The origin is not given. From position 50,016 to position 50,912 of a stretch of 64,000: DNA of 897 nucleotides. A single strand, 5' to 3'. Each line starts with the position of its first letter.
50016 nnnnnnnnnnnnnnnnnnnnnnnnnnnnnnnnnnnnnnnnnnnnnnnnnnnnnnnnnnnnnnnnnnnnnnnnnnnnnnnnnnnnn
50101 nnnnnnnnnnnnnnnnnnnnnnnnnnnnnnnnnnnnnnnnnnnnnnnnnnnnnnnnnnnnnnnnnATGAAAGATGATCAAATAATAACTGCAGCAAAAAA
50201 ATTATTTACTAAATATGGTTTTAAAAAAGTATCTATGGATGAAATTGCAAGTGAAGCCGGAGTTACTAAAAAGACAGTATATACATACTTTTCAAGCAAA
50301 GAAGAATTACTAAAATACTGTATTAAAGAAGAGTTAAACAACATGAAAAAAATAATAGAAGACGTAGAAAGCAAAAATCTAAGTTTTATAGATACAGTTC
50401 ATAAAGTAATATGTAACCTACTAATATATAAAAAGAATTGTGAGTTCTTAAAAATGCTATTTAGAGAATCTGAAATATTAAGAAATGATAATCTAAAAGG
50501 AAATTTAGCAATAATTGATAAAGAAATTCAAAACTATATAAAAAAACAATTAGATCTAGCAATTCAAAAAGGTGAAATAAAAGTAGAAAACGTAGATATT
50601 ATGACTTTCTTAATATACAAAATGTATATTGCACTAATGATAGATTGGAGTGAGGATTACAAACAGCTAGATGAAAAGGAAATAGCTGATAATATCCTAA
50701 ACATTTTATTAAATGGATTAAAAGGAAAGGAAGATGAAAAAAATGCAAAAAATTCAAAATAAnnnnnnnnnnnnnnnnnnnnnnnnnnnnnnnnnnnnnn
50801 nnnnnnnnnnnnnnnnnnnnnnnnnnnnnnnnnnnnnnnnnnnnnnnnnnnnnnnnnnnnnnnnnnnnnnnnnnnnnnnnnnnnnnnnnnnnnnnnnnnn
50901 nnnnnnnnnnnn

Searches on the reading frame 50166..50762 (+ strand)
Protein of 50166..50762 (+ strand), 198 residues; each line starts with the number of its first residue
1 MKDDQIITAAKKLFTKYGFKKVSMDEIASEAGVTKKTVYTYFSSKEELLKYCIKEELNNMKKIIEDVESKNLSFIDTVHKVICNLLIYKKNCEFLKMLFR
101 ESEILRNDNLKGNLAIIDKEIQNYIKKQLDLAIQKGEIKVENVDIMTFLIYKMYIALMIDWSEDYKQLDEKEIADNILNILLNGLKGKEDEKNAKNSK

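Call 64: search_protein_families(library=pfam, proteins=[window:50166-50762:+], max_evalue=0.0001)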
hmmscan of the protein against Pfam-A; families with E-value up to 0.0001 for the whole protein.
window:50166-50762:+ (198 aa): 2 families
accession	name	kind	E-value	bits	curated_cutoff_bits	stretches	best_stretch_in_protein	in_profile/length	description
PF00440.29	TetR_N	-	3.8e-18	65.4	24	1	6-51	1-46/47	Bacterial regulatory proteins, tetR family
PF17932.6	TetR_C_24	-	2.4e-05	25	26.4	1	85-185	16-114/114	Tetracyclin repressor-like, C-terminal domain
